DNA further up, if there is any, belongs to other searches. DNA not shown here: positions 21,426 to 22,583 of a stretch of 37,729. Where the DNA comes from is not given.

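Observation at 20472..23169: No integrase, but a TA module, a repeat array and an ATPase/RHH pair: possible episomal phage-plasmid lifestyle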

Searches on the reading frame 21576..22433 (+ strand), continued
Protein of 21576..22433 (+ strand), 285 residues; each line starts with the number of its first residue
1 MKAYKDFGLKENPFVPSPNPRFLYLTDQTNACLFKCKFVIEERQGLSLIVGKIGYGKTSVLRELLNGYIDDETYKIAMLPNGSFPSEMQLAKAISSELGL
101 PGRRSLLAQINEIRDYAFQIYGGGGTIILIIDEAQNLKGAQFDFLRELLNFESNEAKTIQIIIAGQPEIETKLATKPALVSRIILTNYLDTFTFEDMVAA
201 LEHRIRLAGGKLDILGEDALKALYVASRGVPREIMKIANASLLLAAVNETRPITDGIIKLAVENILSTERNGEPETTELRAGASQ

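Call 41: fold_search(model_id=the predicted structure, library=pdb)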
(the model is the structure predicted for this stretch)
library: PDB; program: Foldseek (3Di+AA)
matches with E <= 10: 1823; with E <= 0.001: 973
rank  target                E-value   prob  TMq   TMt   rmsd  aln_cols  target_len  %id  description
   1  1w5t_A                7.0e-11  1.00  0.62  0.47   4.8       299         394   16  Structure of the Aeropyrum Pernix ORC2 protein (ADPNP-ADP complexes) (released 2004-10-05)
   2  7ufi_1                1.1e-10  1.00  0.69  0.64   4.2       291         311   18  VchTnsC AAA+ ATPase with DNA, single heptamer (released 2022-06-08)
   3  7rzy_1                1.5e-10  1.00  0.69  0.64   4.1       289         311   18  CryoEM structure of Vibrio cholerae transposon Tn6677 AAA+ ATPase TnsC (released 2022-06-08)
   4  1w5s_B                3.2e-10  1.00  0.60  0.45   4.9       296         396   16  Structure of the Aeropyrum Pernix ORC2 protein (ADP form) (released 2004-10-05)
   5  1w5t_C                3.9e-10  1.00  0.62  0.48   6.0       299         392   16  Structure of the Aeropyrum Pernix ORC2 protein (ADPNP-ADP complexes) (released 2004-10-05)
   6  1fnn_A                5.2e-10  1.00  0.67  0.52   4.1       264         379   20  CRYSTAL STRUCTURE OF CDC6P FROM PYROBACULUM AEROPHILUM (released 2000-10-04)
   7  7m99_A                1.4e-09  1.00  0.70  0.77   4.1       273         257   14  ATPgS bound TnsC filament from ShCAST system (released 2021-07-28)
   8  1w5s_A                1.5e-09  1.00  0.62  0.47   4.9       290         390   16  Structure of the Aeropyrum Pernix ORC2 protein (ADP form) (released 2004-10-05)
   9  7jgr_G                1.7e-09  1.00  0.69  0.55   6.8       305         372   15  Structure of Drosophila ORC bound to DNA (84 bp) and Cdc6 (released 2020-09-09)
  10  7jpo_A                3.3e-09  1.00  0.65  0.54   5.3       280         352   15  ORC-O1AAA: Human Origin Recognition Complex (ORC) with dynamic/unresolved ORC2 WH (released 2020-09-02)
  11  7plh_A                6.9e-09  1.00  0.69  0.75   4.3       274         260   14  Scytonema hofmannii TnsC bound to AMPPNP and DNA (released 2021-12-01)
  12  7tjh_A                7.7e-09  1.00  0.66  0.41   6.3       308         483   14  S. cerevisiae ORC bound to 84 bp ARS1 DNA and Cdc6 (state 1) with flexible Orc6 N-terminal domain (released 2022-10-05)
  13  7jgr_A                8.2e-09  1.00  0.71  0.53   4.8       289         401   16  Structure of Drosophila ORC bound to DNA (84 bp) and Cdc6 (released 2020-09-09)
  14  2qby_A                9.6e-09  1.00  0.68  0.55   4.1       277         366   15  Crystal structure of a heterodimer of Cdc6/Orc1 initiators bound to origin DNA (from S. solfataricus) (released 2007-09-11)
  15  8s0e_A                9.6e-09  1.00  0.66  0.53   5.4       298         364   15  H. sapiens OCCM bound to double stranded DNA (released 2024-10-02)
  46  2qby_B                1.2e-07  1.00  0.69  0.55   3.7       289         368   17  Crystal structure of a heterodimer of Cdc6/Orc1 initiators bound to origin DNA (from S. solfataricus) (released 2007-09-11)
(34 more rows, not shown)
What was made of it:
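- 21576..22433 (+): AAA+ ATPase (285 aa) of the AAA_22 / ExeA / TniB type. Walker A is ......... and Walker B is LIIDEAQ. The invariant SR and GVPR motifs are read as arginine finger and sensor 2. Foldseek PDB top hits: Orc2/Cdc6 1w5t at 7e-11, VchTnsC at 1e-10, ShCAST TnsC, ORC1 (call 41).
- On TnsC/TniB/MuB transposition ATPase: Foldseek gives TnsC at 1e-10 (call 41).
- Closest known: Archaeal Orc1/Cdc6 initiators. Same: This is the best structural match for the ATPase (1w5t 7e-11; 1fnn and 2qby at TM 0.67-0.69, call 41).
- Closest known: TnsC / TniB / MuB transposition ATPases. Same: Same fold class (VchTnsC 1e-10, TM 0.69, call 41).
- Foldseek matches to VchTnsC and ShCAST TnsC at TM about 0.7 (call 41).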

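Call 43: find_encoding_contigs(protein=P0021, flank=10000, max_places=2)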
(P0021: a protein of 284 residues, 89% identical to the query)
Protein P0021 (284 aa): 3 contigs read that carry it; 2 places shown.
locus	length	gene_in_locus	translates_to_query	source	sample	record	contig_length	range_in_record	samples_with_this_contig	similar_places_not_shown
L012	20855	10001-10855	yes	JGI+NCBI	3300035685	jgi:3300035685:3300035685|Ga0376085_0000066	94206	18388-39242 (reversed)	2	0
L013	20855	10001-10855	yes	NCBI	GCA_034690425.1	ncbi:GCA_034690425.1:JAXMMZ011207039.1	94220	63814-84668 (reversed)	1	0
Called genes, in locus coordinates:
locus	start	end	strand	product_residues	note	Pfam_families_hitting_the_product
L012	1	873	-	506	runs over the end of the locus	PF00989:PAS, PF08448:PAS_4, PF13426:PAS_9, PF08447:PAS_3, PF00989:PAS, PF08448:PAS_4, PF13426:PAS_9, PF00512:HisKA, +3 more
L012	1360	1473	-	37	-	-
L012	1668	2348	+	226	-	PF00027:cNMP_binding, PF13545:HTH_Crp_2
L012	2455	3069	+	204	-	-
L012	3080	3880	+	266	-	-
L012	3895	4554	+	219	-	-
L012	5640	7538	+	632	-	PF11655:DUF2589, PF01833:TIG, PF20144:TIG_SUH (faint), PF01833:TIG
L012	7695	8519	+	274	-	-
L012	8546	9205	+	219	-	PF11655:DUF2589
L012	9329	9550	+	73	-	-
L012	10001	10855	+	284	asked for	PF01637:ATPase_2 (weak), PF13401:AAA_22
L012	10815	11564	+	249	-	-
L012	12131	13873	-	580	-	PF00501:AMP-binding, PF23024:AMP-dom_DIP2-like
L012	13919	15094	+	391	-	PF02776:TPP_enzyme_N, PF02775:TPP_enzyme_C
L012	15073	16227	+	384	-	PF00465:Fe-ADH, PF25137:ADH_Fe_C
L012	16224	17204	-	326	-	PF13714:PEP_mutase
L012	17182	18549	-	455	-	PF07883:Cupin_2 (faint)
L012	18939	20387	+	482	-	PF00668:Condensation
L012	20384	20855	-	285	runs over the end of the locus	PF02666:PS_Dcarbxylase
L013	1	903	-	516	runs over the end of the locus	PF00989:PAS, PF08448:PAS_4, PF08447:PAS_3, PF13426:PAS_9, PF00989:PAS, PF08448:PAS_4, PF13426:PAS_9, PF00512:HisKA, +3 more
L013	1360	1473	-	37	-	-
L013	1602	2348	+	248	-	PF00027:cNMP_binding, PF13545:HTH_Crp_2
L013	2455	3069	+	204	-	-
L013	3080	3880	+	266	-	-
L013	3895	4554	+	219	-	-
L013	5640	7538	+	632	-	PF11655:DUF2589, PF01833:TIG, PF20144:TIG_SUH (faint), PF01833:TIG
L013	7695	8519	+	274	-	-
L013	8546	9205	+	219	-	PF11655:DUF2589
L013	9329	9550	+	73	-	-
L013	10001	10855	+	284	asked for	PF01637:ATPase_2 (weak), PF13401:AAA_22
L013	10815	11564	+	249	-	-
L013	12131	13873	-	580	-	PF00501:AMP-binding, PF23024:AMP-dom_DIP2-like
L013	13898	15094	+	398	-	PF02776:TPP_enzyme_N, PF02775:TPP_enzyme_C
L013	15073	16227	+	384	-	PF00465:Fe-ADH, PF25137:ADH_Fe_C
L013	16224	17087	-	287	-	PF13714:PEP_mutase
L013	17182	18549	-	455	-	PF07883:Cupin_2 (faint)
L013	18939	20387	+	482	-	PF00668:Condensation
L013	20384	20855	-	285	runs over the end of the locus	PF02666:PS_Dcarbxylase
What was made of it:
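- In L012/L013 the cassette sits among metabolic genes, with no other mobile-element gene within 10 kb (call 43).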

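Call 44: find_encoding_contigs(protein=P0015, flank=10000, max_places=2)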
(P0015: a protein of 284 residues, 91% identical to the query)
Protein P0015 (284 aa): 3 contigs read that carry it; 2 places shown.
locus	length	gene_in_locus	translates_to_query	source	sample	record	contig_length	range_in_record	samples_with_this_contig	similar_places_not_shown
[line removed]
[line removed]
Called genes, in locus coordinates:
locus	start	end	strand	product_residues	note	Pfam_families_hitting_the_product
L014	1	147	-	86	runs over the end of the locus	-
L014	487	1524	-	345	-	PF11839:Alanine_zipper (weak), PF00691:OmpA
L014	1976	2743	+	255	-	PF02146:SIR2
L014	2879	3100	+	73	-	-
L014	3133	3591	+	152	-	-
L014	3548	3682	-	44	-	-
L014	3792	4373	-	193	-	PF13646:HEAT_2 (faint)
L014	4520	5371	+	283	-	-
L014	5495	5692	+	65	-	-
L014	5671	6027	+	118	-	-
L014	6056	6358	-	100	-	-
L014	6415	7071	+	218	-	-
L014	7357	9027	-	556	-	PF13517:FG-GAP_3 (faint), PF14583:Pectate_lyase22 (faint), PF00930:DPPIV_N (faint), PF26549:Tricorn_N, PF26550:Tricorn_2nd (weak), PF26549:Tricorn_N, PF07676:PD40, PF03160:Calx-beta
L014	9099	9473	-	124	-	PF01839:FG-GAP (weak), PF13517:FG-GAP_3, PF01839:FG-GAP (weak)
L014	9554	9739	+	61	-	-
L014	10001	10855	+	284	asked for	PF05621:TniB (weak), PF01637:ATPase_2 (weak), PF13191:AAA_16 (faint), PF13401:AAA_22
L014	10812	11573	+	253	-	PF04492:Phage_rep_O, PF13730:HTH_36 (weak)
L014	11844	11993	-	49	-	-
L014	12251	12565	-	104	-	-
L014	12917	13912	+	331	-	PF13495:Phage_int_SAM_4 (weak), PF00589:Phage_integrase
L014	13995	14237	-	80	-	-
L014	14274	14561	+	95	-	-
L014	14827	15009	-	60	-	-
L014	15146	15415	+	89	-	-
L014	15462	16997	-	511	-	PF00392:GntR, PF00155:Aminotran_1_2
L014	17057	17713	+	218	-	PF12900:Pyridox_ox_2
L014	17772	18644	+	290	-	PF00753:Lactamase_B, PF13483:Lactamase_B_3, PF12706:Lactamase_B_2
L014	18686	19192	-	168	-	PF13577:SnoaL_4 (weak), PF14534:DUF4440, PF12680:SnoaL_2 (weak)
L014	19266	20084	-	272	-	PF13714:PEP_mutase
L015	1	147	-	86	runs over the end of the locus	-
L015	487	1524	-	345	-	PF11839:Alanine_zipper (weak), PF00691:OmpA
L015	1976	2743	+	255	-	PF02146:SIR2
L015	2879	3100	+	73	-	-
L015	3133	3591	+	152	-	-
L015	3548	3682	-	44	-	-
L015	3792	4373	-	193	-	PF13646:HEAT_2 (faint)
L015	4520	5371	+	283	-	-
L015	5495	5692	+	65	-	-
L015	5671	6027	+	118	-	-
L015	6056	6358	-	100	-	-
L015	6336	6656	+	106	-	-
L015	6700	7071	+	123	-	-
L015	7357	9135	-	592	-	PF13517:FG-GAP_3 (faint), PF01839:FG-GAP (faint), PF14583:Pectate_lyase22 (faint), PF26549:Tricorn_N, PF26550:Tricorn_2nd (weak), PF26549:Tricorn_N, PF07676:PD40, PF03160:Calx-beta, +1 more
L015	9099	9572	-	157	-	PF01839:FG-GAP (weak), PF13517:FG-GAP_3, PF01839:FG-GAP (weak)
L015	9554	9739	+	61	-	-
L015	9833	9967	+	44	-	-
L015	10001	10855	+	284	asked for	PF05621:TniB (weak), PF01637:ATPase_2 (weak), PF13191:AAA_16 (faint), PF13401:AAA_22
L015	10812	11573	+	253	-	PF04492:Phage_rep_O, PF13730:HTH_36 (weak)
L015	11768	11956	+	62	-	-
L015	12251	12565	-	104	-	-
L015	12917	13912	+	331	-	PF13495:Phage_int_SAM_4 (weak), PF00589:Phage_integrase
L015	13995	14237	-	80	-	-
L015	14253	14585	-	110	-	PF12762:DDE_Tnp_IS1595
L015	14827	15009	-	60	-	-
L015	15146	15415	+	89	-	-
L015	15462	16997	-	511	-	PF00392:GntR, PF00155:Aminotran_1_2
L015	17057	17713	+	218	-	PF12900:Pyridox_ox_2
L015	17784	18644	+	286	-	PF00753:Lactamase_B, PF13483:Lactamase_B_3, PF12706:Lactamase_B_2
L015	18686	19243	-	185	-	PF13577:SnoaL_4 (weak), PF14534:DUF4440, PF12680:SnoaL_2 (weak)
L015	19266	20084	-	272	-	PF13714:PEP_mutase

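Call 46: search_protein_families(library=pfam, proteins=[L014:10812-11573:+, L010:10812-11627:+, L009:10812-11684:+, L012:10815-11564:+], max_evalue=1)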
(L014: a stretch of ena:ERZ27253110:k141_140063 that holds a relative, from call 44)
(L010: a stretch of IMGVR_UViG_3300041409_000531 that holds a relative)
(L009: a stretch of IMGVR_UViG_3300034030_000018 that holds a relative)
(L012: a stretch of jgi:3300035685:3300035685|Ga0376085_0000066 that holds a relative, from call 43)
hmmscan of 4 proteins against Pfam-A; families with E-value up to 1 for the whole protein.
L014:10812-11573:+ (253 aa): 8 families
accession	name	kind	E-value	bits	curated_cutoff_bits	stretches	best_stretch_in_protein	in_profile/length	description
PF04492.19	Phage_rep_O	-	1e-07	32.8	28.7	1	100-177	10-88/95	Bacteriophage replication protein O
PF13730.12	HTH_36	-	2.3e-07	31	25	1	114-168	3-55/55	Helix-turn-helix domain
PF13412.12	HTH_24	-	0.0073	16.3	21.9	1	139-169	18-48/48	Winged helix-turn-helix DNA-binding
PF07120.17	DUF1376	-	0.012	16.4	30.1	1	111-175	14-77/86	Protein of unknown function (DUF1376)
PF12802.13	MarR_2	-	0.022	15.3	27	1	144-171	26-53/61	MarR family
PF03428.19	RP-C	-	0.076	13.3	24.4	1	133-168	66-101/175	Replication protein C N-terminal domain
PF25213.1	HVO_A0261_N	-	0.11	12.9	35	1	143-175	29-61/86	HVO_A0261 N-terminal domain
PF01978.25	TrmB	-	0.11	12.8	25.6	1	144-172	28-56/68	Sugar-specific transcriptional regulator TrmB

L010:10812-11627:+ (271 aa): 7 families
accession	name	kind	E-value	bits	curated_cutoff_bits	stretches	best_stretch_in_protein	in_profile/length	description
PF04492.19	Phage_rep_O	-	3.7e-05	24.6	28.7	1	129-192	28-91/95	Bacteriophage replication protein O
PF12802.13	MarR_2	-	8e-05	23.2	27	1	155-182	25-52/61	MarR family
PF13730.12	HTH_36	-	0.00089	19.5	25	1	130-180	7-55/55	Helix-turn-helix domain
PF13412.12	HTH_24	-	0.003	17.6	21.9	1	154-181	21-48/48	Winged helix-turn-helix DNA-binding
PF01047.28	MarR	-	0.018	15.3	24.6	1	147-183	16-50/59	MarR family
PF09339.16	HTH_IclR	-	0.02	15.1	22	1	152-182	20-50/52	IclR helix-turn-helix domain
PF01978.25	TrmB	-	0.11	12.7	25.6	1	155-184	27-56/68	Sugar-specific transcriptional regulator TrmB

L009:10812-11684:+ (290 aa): 0 families

L012:10815-11564:+ (249 aa): 1 family
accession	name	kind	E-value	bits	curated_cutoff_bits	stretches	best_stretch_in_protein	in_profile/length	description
PF21827.1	New_glue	-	0.0047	17.1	31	1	18-88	30-91/94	New glue protein family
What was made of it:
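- Closest known: Lambda O/P replication module with ori-lambda inside gene O. Same: Sister cassettes carry a Phage_rep_O-type N-terminal domain (call 46).
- L010 carries the same type at 3.7e-5 (calls 44, 46). Phage_rep_O-type partners occupy the same slot (call 46).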

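Call 52: find_related_loci(query=A2, collection=genome_contigs, flank=10000)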
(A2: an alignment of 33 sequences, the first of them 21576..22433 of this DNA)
Query A2 (285 aa) in genome_contigs; peptide patterns used: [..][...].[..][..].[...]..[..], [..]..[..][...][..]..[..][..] (x = any residue, [..] = any of these).
600 stretches matched a pattern (row limit reached: there are more); 78 encode a relative of the query (tblastn E <= 1e-3); 78 distinct loci.
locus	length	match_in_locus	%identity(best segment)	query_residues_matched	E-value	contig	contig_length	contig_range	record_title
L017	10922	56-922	66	1-284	7e-131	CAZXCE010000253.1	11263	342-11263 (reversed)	MAG TPA_asm: uncultured Clostridia bacterium isolate SRP287051_co1_196 genome assembly, contig: NODE_7547_length_11263_c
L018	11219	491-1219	40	7-249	2e-60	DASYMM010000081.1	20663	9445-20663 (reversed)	MAG TPA_asm: Pyrinomonadaceae bacterium isolate SMAG_U4375 k141_1351426, whole genome shotgun sequence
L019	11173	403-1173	37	7-263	9e-58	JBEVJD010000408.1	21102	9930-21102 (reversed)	MAG: Pyrinomonadaceae bacterium isolate T4R1BO.metabat2.158 T4R1BO.metabat2.158_k133_35655668, whole genome shotgun sequ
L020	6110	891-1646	37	7-258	3e-57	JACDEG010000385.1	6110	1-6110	MAG: Pyrinomonadaceae bacterium isolate MGR_bin354 SD2902_NODE_2999_length_6110_cov_1.124854, whole genome shotgun seque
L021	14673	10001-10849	36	5-285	5e-57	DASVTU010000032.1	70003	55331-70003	MAG TPA_asm: Pyrinomonadaceae bacterium isolate SMAG_U3299 k141_200354, whole genome shotgun sequence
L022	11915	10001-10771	37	7-263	1e-56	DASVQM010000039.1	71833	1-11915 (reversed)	MAG TPA_asm: Pyrinomonadaceae bacterium isolate SMAG_U3208 k141_53570, whole genome shotgun sequence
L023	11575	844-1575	39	5-248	4e-54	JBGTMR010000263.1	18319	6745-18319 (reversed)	MAG: Pyrinomonadaceae bacterium isolate JTS-RE369 k141_7487185, whole genome shotgun sequence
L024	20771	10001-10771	37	7-263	9e-58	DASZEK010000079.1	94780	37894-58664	MAG TPA_asm: Pyrinomonadaceae bacterium isolate SMAG_U6492 k141_217225, whole genome shotgun sequence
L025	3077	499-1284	36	7-266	9e-42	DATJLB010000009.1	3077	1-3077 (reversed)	MAG TPA_asm: Geobacteraceae bacterium isolate SMAG_U15608 k141_4568710, whole genome shotgun sequence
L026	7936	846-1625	37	7-265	4e-41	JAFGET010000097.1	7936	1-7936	MAG: Candidatus Omnitrophota bacterium isolate Zod_Metabat.1253 k87_7151672, whole genome shotgun sequence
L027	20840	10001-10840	34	7-284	5e-41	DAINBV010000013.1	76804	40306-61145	MAG TPA_asm: Geobacteraceae bacterium isolate CTOTU26084 NODE_67_length_76804_cov_6.906839, whole genome shotgun sequenc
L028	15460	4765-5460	34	9-239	3e-41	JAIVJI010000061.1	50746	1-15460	MAG: Acidobacteria bacterium isolate MAG45 MTG45_149, whole genome shotgun sequence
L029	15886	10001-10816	34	4-275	7e-41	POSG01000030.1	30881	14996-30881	MAG: Geobacter sp. isolate GAC1 CM3_1001515, whole genome shotgun sequence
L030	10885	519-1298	36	7-265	2e-39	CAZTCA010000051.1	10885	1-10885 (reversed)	MAG TPA_asm: uncultured Pseudomonadota bacterium isolate binchicken_co387_132 genome assembly, contig: NODE_7992_length_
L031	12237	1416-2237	32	2-272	6e-39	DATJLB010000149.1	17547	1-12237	MAG TPA_asm: Geobacteraceae bacterium isolate SMAG_U15608 k141_1338212, whole genome shotgun sequence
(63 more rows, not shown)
